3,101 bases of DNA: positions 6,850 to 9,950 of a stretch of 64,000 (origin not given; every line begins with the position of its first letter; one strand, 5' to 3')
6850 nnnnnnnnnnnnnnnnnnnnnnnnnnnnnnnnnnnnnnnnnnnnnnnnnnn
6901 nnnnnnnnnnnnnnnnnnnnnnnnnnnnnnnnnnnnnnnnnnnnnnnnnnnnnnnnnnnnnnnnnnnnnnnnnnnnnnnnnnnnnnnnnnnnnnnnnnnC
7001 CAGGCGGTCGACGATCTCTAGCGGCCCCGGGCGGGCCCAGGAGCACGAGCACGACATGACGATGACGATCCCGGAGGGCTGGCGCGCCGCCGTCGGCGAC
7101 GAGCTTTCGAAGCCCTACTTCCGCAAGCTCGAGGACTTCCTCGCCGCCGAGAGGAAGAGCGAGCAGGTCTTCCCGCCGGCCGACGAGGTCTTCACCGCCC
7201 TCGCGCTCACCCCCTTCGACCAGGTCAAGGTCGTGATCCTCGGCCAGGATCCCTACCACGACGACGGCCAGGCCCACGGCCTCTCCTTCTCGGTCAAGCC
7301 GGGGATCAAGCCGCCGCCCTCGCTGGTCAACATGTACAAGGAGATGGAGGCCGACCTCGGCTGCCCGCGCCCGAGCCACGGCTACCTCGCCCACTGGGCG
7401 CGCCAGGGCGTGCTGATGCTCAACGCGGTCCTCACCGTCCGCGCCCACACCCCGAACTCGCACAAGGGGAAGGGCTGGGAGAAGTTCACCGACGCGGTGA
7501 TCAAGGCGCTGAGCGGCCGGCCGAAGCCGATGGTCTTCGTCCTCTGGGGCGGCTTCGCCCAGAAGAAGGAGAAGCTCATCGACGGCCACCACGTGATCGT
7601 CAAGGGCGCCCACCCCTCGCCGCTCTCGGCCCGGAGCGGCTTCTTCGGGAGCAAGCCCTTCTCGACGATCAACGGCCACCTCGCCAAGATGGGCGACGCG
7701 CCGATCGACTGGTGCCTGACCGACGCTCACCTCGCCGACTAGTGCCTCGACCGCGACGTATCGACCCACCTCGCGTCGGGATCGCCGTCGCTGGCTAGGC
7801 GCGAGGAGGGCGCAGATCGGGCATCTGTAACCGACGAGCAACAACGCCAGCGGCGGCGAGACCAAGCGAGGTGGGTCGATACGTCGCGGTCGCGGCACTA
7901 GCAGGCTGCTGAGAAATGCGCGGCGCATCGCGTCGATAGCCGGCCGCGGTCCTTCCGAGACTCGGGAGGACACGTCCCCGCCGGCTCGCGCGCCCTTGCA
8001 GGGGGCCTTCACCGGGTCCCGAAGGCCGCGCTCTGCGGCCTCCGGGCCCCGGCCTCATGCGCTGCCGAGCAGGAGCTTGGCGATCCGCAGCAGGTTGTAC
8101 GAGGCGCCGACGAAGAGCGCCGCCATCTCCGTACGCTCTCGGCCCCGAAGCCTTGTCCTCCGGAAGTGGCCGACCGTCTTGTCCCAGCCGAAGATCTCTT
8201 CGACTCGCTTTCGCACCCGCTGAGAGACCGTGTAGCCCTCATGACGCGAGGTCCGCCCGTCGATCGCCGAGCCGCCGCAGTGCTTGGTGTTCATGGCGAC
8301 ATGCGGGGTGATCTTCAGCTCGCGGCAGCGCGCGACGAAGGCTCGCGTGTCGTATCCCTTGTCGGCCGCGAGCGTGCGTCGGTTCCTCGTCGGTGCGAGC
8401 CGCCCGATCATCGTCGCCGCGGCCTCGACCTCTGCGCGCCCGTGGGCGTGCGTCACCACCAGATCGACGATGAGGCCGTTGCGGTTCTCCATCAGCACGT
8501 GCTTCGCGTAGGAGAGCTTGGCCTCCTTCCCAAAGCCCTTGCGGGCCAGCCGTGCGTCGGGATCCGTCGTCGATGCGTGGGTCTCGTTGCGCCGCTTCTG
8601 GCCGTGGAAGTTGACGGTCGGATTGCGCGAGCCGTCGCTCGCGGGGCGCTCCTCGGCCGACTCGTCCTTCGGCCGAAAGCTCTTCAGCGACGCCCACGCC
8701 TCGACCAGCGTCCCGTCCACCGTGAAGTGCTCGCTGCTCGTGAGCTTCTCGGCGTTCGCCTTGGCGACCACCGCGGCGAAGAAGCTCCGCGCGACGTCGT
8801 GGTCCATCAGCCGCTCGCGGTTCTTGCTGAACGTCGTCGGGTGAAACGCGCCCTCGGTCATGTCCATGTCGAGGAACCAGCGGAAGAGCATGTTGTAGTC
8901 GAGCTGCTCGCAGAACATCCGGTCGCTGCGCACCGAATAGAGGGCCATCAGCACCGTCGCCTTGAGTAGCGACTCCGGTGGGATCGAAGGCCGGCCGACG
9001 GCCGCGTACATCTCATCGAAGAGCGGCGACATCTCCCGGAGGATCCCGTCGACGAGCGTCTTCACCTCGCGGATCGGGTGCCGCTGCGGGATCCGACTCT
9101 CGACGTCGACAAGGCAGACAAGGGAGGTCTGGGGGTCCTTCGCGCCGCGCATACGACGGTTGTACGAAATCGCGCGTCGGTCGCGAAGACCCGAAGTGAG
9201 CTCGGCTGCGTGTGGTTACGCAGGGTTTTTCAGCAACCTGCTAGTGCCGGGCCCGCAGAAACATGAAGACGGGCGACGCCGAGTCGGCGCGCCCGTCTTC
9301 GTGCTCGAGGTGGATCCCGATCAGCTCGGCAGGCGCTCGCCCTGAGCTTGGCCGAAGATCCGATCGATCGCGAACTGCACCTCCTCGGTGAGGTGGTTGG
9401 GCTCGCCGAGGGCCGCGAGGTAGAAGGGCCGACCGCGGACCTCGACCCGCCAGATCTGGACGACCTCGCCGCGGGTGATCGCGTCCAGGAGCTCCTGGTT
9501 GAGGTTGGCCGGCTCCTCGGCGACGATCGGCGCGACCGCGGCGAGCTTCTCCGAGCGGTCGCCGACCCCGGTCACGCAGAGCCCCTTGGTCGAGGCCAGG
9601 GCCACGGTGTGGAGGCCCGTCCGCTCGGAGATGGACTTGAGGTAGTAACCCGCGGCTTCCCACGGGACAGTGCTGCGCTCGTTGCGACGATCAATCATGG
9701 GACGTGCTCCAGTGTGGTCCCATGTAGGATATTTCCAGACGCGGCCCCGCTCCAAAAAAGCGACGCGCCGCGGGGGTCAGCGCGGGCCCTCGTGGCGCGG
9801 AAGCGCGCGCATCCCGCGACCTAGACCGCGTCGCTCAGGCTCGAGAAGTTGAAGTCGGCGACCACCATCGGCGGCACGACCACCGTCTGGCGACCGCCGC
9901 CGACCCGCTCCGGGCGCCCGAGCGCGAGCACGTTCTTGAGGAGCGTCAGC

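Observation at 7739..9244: Nested CTAG-targeted insertions: MITE-like palindromic element on the ung stop codon, then an intact IS5-family IS in its distal CTAG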

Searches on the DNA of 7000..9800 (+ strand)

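Call 19: search_rna_families(source=window, start=7000, end=9800, threshold=evalue, max_evalue=1)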
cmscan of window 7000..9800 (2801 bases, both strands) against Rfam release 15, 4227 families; matches with E-value up to 1: 0.
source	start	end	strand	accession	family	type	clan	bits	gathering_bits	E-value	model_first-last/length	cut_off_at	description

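Call 41: search_dna_similar(query=window:7739-7901:+, collection=plasmids, mode=distant, max_evalue=0.01, max_rows=15)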
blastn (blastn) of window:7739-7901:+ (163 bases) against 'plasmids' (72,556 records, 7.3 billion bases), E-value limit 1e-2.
No match.

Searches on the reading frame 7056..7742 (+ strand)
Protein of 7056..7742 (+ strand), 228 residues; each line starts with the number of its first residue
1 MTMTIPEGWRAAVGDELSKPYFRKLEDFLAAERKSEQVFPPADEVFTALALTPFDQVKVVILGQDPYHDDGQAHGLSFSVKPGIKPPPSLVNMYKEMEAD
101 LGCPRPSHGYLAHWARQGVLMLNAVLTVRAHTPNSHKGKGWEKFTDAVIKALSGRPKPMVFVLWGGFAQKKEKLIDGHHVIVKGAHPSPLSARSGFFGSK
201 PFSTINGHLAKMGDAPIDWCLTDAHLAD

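Call 10: search_protein_families(library=pfam, proteins=[window:7056-7742:+])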
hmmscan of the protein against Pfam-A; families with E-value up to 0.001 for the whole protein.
window:7056-7742:+ (228 aa): 1 family
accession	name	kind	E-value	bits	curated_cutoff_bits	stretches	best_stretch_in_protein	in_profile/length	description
PF03167.25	UDG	-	5.6e-16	59.3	24.3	1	56-209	7-140/141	Uracil DNA glycosylase superfamily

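Call 11: search_protein_families(library=ncbifam, proteins=[window:7056-7742:+])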
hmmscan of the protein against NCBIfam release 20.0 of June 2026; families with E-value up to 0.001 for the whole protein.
window:7056-7742:+ (228 aa): 5 families
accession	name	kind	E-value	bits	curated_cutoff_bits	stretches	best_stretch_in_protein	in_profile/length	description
NF003589.0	PRK05254.1-2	equivalog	1.7e-93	312.4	223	1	2-221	4-225/227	uracil-DNA glycosylase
NF003592.0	PRK05254.1-5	equivalog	2.8e-93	311.8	162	1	2-222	2-223/225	uracil-DNA glycosylase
TIGR00628.1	ung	equivalog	5.4e-77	258.4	185.75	1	7-213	2-209/210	uracil-DNA glycosylase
NF003591.1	PRK05254.1-4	equivalog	1.3e-74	250.3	237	1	5-209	1-206/208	uracil-DNA glycosylase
NF003588.0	PRK05254.1-1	equivalog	1e-72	244.4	143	1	5-221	10-224/225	uracil-DNA glycosylase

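Call 13: find_encoding_contigs(protein=window:7056-7742:+, flank=4000, max_places=6)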
Protein window:7056-7742:+ (228 aa): 4 contigs read that carry it; 4 places shown.
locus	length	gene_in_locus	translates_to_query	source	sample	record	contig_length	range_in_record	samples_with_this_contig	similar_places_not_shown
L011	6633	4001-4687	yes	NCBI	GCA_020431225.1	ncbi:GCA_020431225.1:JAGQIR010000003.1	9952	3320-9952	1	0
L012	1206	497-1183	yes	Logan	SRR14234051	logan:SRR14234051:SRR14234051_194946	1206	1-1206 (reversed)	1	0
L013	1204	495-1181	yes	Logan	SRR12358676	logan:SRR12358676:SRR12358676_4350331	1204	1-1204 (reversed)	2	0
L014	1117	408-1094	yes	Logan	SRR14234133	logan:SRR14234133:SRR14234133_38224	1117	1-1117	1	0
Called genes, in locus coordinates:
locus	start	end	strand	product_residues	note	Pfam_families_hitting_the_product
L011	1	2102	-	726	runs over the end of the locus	PF00069:Pkinase, PF07714:PK_Tyr_Ser-Thr, PF08308:PEGA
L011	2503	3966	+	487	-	PF18295:Pdase_M17_N2, PF00883:Peptidase_M17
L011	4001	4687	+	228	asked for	PF03167:UDG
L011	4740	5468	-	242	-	PF04542:Sigma70_r2, PF08281:Sigma70_r4_2, PF04545:Sigma70_r4 (weak)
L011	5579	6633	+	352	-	PF20032:ADYC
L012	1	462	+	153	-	?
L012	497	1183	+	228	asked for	PF03167:UDG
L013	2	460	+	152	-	?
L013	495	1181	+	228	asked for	PF03167:UDG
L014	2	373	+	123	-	?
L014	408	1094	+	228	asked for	PF03167:UDG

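Call 29: find_related_loci(query=window:7056-7742:+, collection=genome_contigs, flank=4000)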
Query window:7056-7742:+ (228 aa) in genome_contigs; peptide patterns used: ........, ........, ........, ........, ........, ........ (x = any residue, [..] = any of these).
600 stretches matched a pattern (row limit reached: there are more); 590 encode a relative of the query (tblastn E <= 1e-3); the best 80 are kept; 80 distinct loci.
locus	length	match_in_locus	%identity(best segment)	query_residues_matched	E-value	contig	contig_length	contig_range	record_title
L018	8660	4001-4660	75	5-223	5e-113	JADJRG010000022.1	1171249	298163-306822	MAG: Nannocystis sp. isolate Fred_18-Q3-R57-64_MAXAC.384 tig00350881-10-11703410, whole genome shotgun sequence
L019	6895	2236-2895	65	5-223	2e-101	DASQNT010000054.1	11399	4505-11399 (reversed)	MAG TPA_asm: Polyangiaceae bacterium isolate SMAG_U10783 k141_156768, whole genome shotgun sequence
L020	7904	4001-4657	66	4-221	4e-101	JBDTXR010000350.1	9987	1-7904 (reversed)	MAG: Byssovorax sp. isolate cluster4_bin.120 NODE_18632_length_9987_cov_12.843335, whole genome shotgun sequence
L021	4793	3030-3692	66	4-223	1e-100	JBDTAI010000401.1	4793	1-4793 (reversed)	MAG: Ktedonobacterales bacterium isolate cluster2_bin.105 k127_3632127, whole genome shotgun sequence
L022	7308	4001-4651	67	5-221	3e-99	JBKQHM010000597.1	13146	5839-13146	MAG: Isosphaeraceae bacterium isolate SEr2D2E2F__bin_107 SEr2D2E2F_000000227945, whole genome shotgun sequence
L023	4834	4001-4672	63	1-223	4e-99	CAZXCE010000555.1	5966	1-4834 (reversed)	MAG TPA_asm: uncultured Clostridia bacterium isolate SRP287051_co1_196 genome assembly, contig: NODE_16085_length_5966_c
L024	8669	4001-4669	65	1-223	4e-98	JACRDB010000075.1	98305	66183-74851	MAG: Deltaproteobacteria bacterium isolate NC_groundwater_1661_Pr3_B-0.1um_73_23 SR-2_scaffold_141_1623866, whole genome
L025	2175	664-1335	63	1-223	7e-102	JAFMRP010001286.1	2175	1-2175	MAG: Ktedonobacteraceae bacterium isolate Bacteria.bin_36 NODE_65714_length_2175_cov_0.660662, whole genome shotgun sequ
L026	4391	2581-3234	65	5-221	1e-97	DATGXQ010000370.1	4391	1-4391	MAG TPA_asm: Nostocaceae cyanobacterium isolate SMAG_U10613 k141_436820, whole genome shotgun sequence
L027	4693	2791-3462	63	1-223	8e-97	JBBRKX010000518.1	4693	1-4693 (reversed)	MAG: Chthonomonadales bacterium isolate La1_concoct.130 LA1C_C.130_k141_3034488L_4693_cov_7.0000, whole genome shotgun s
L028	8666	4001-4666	64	1-221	2e-96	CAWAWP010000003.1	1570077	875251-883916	MAG: uncultured Chloroflexia bacterium isolate MFD05502.bin.1.39 genome assembly, contig: contig_11942, whole genome sho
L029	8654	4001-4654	67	5-221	2e-96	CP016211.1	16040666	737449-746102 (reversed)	Minicystis rosea strain DSM 24000 chromosome, complete genome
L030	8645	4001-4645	67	5-219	4e-96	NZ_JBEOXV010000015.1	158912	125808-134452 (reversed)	Kitasatospora sp. NPDC002040 NPDC002040_79_D9.ctg-0015, whole genome shotgun sequence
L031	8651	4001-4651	62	8-223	4e-96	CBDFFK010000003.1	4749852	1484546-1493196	MAG: Chamaesiphon sp. isolate 33e573d0-c533-4063-b374-80d78a75e3c2 genome assembly, contig: contig_3, whole genome shotg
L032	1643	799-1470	63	1-223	2e-102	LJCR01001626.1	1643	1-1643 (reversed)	Kouleothrix aurantiaca strain COM-B contig_1626, whole genome shotgun sequence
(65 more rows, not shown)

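Call 51: find_homologous_proteins(query=window:7056-7742:+, max_evalue=1e-80)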
Query window:7056-7742:+ (228 aa): 2558 proteins with E <= 1e-80 among 8000 candidates; the best 120 are listed.
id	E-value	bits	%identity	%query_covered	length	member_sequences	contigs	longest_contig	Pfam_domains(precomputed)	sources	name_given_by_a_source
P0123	8.2e-155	531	100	100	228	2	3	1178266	PF03167.26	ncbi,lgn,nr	ncbi:MAG: uracil-DNA glycosylase [Myxococcales bacterium]|nr:uracil-DNA glycosylase [Myxococcales ba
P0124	2.2e-117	409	79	97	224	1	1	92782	PF03167.26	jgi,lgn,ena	-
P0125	1.2e-116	406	80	97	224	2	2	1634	PF03167.26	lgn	-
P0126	2.2e-116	405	80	97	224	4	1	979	PF03167.26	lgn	-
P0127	2.3e-116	405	79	98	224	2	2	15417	PF03167.26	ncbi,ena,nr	ncbi:MAG: uracil-DNA glycosylase [Myxococcales bacterium]|nr:uracil-DNA glycosylase [Myxococcales ba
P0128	5.2e-116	404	78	98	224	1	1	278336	PF03167.26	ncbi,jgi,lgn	jgi:uracil-DNA glycosylase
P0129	1.3e-115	403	78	98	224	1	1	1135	PF03167.26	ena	-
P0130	1.6e-115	403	78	98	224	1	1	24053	PF03167.26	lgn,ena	-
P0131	1.7e-115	403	77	98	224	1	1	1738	PF03167.26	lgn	-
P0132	3.2e-115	402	78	98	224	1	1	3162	PF03167.26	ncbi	-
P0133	1.5e-114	399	78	98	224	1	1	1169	PF03167.26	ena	-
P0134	2.9e-112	392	78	96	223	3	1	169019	PF03167.26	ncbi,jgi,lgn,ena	-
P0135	2.4e-110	386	77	97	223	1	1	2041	PF03167.26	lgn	-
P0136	4.1e-110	385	74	97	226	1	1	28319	PF03167.26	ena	-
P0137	1.6e-109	383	76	97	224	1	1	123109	PF03167.26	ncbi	ncbi:MAG: uracil-DNA glycosylase [Nannocystaceae bacterium]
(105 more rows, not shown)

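Call 52: find_encoding_contigs(protein=P0124, flank=3000, max_places=3)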
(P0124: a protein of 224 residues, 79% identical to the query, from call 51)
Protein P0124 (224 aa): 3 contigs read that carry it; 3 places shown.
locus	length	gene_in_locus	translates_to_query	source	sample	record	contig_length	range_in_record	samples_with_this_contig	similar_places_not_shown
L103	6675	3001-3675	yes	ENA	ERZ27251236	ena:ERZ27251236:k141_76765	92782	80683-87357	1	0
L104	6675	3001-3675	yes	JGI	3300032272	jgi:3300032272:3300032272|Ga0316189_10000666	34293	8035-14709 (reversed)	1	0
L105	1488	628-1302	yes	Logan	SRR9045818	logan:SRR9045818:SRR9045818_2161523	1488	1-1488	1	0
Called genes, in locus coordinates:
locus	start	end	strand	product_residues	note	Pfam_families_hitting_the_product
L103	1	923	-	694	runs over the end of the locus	PF00069:Pkinase, PF01636:APH (faint), PF07714:PK_Tyr_Ser-Thr, PF08308:PEGA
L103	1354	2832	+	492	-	PF18295:Pdase_M17_N2, PF00883:Peptidase_M17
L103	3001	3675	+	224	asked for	PF03167:UDG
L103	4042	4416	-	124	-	-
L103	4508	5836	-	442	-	PF19290:PmbA_TldD_2nd, PF19289:PmbA_TldD_3rd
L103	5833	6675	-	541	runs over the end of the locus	PF19290:PmbA_TldD_2nd (faint), PF01523:PmbA_TldD_1st, PF19289:PmbA_TldD_3rd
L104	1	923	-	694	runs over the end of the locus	PF00069:Pkinase, PF01636:APH (faint), PF07714:PK_Tyr_Ser-Thr, PF08308:PEGA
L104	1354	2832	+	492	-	PF18295:Pdase_M17_N2, PF00883:Peptidase_M17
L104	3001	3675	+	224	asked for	PF03167:UDG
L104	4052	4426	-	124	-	-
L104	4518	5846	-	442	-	PF19290:PmbA_TldD_2nd, PF19289:PmbA_TldD_3rd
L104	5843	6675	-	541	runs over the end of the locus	PF19290:PmbA_TldD_2nd (faint), PF01523:PmbA_TldD_1st, PF19289:PmbA_TldD_3rd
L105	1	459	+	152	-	?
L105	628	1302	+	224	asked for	PF03167:UDG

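Call 53: find_encoding_contigs(protein=P0128, flank=3000, max_places=3)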
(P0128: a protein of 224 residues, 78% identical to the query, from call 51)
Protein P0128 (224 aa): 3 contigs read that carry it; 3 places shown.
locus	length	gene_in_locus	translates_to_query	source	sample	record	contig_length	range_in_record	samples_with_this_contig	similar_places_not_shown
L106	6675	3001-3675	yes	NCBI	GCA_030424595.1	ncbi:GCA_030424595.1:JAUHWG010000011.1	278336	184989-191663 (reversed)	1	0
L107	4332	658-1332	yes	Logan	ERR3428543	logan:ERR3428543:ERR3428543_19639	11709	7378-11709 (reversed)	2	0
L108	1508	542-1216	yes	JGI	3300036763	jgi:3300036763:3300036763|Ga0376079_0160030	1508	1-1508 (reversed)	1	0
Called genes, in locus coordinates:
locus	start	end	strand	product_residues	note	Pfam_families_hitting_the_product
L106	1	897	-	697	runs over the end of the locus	-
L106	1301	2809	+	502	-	PF18295:Pdase_M17_N2, PF00883:Peptidase_M17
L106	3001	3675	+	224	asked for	PF03167:UDG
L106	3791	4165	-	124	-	-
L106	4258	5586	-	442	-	PF19290:PmbA_TldD_2nd, PF19289:PmbA_TldD_3rd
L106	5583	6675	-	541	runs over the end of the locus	PF19290:PmbA_TldD_2nd (faint), PF01523:PmbA_TldD_1st, PF19289:PmbA_TldD_3rd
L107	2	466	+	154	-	?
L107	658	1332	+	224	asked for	PF03167:UDG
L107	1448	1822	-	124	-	-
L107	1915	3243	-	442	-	PF19290:PmbA_TldD_2nd, PF19289:PmbA_TldD_3rd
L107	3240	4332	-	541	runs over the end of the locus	PF19290:PmbA_TldD_2nd (faint), PF01523:PmbA_TldD_1st, PF19289:PmbA_TldD_3rd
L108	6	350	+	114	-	PF00883:Peptidase_M17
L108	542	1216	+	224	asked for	PF03167:UDG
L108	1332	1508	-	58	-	?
